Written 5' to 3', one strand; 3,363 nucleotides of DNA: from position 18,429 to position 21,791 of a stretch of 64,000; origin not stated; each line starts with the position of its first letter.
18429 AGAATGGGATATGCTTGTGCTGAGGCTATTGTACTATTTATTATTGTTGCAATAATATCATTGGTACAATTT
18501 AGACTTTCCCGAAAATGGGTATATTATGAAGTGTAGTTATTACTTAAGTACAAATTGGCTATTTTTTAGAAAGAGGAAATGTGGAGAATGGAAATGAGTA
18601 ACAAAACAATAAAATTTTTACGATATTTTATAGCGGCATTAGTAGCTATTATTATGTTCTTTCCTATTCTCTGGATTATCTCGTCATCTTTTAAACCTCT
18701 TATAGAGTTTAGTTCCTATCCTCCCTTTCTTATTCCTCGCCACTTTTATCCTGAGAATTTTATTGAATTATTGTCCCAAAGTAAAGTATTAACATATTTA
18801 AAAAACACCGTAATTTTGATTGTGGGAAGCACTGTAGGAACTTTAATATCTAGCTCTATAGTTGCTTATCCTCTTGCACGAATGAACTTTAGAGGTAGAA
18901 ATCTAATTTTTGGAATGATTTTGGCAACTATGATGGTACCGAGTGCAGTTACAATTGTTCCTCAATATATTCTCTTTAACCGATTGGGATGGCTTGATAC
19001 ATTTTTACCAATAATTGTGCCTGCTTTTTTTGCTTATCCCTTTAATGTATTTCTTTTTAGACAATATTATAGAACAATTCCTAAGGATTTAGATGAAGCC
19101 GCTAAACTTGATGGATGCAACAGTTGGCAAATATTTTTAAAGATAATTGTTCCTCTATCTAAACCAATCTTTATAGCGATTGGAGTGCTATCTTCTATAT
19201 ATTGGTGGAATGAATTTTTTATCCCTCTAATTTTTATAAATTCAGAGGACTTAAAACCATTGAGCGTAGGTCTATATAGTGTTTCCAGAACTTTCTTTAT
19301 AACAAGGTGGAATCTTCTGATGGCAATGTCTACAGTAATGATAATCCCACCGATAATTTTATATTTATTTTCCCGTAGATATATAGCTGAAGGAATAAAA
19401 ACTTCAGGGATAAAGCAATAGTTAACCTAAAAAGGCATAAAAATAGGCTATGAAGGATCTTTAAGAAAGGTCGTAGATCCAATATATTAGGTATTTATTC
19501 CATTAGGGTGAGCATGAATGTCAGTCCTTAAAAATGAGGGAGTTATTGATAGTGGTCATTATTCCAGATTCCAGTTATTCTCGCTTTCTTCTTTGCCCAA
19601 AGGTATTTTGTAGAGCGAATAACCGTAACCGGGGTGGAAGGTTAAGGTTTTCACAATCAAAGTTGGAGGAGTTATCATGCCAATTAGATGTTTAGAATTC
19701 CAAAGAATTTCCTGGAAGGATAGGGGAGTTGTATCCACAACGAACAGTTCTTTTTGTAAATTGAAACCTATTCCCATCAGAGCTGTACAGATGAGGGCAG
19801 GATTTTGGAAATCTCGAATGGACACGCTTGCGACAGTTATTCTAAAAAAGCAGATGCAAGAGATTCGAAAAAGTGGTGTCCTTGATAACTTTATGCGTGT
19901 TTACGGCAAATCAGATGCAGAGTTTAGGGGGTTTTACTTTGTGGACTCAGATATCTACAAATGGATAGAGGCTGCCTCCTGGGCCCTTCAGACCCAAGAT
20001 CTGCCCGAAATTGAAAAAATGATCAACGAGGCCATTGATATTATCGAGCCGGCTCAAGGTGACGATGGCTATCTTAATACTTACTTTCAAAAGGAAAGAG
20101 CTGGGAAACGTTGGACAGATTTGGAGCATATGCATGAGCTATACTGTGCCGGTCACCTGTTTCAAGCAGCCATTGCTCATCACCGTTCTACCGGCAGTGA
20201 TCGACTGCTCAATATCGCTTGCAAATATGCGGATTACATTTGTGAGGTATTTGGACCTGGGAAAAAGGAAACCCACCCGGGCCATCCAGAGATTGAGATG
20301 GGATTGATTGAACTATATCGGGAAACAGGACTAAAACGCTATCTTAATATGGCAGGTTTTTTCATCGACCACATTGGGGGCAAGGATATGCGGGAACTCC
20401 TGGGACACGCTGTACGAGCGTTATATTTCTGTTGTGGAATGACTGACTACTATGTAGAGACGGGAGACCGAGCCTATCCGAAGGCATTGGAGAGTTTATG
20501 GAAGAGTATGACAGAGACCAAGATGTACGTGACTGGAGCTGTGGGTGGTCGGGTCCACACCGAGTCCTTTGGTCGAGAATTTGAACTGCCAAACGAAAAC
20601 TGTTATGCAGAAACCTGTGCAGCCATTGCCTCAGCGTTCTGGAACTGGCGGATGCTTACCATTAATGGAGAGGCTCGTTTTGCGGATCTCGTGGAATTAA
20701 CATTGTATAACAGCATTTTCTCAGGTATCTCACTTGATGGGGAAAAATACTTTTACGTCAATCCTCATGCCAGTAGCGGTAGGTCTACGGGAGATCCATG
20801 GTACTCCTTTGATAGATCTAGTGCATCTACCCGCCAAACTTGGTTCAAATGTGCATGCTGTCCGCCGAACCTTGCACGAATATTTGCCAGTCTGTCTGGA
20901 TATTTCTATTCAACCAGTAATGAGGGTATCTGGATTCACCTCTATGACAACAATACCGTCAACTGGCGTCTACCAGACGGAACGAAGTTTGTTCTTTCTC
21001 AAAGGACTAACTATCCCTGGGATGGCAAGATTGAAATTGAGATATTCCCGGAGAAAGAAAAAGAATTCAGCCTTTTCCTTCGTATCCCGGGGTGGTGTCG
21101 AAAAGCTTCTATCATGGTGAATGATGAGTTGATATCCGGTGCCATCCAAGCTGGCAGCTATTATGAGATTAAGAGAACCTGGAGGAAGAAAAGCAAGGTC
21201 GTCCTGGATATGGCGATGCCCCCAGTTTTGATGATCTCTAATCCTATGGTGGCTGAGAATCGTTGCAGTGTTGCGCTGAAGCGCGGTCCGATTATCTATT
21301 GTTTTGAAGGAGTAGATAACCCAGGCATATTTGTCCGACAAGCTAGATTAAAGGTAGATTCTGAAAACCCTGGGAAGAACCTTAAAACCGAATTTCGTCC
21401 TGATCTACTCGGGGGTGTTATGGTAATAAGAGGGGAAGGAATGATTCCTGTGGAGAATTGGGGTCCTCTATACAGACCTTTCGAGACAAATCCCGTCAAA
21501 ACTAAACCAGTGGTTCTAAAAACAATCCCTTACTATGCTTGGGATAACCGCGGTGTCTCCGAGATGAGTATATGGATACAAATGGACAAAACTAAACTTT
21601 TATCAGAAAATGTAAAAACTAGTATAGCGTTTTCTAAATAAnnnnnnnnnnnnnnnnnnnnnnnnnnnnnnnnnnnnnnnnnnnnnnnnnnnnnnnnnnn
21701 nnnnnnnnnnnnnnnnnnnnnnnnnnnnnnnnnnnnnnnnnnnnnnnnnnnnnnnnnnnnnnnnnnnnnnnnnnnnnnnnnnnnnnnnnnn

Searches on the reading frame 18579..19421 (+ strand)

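Call 18: search_protein_families(library=pfam, proteins=[window:18579-19421:+], max_evalue=0.00001)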
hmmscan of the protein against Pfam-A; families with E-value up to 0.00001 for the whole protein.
window:18579-19421:+ (280 aa): 1 family
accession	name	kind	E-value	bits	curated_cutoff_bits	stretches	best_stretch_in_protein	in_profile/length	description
PF00528.27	BPD_transp_1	-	4.4e-22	79.1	26.4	1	95-273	8-182/184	Binding-protein-dependent transport system inner membrane component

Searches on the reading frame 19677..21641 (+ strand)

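Call 18: search_protein_families(library=pfam, proteins=[window:19677-21641:+], max_evalue=0.00001)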
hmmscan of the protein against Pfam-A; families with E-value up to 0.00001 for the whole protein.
window:19677-21641:+ (654 aa): 3 families
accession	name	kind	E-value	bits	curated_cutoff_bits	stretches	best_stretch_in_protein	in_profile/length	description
PF07944.18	Beta-AFase-like_GH127_cat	-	1.6e-97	327.3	24.9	1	37-407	2-375/376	Beta-L-arabinofuranosidase, GH127 catalytic domain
PF20736.2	Glyco_hydro127M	-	1.8e-22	79.7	24.2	1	417-514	1-95/95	Beta-L-arabinofuranosidase, GH127 middle domain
PF20737.2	Glyco_hydro127C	-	5.3e-20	71.4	23.7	1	518-635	3-71/71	Glycoside hydrolase family 127 C-terminal domain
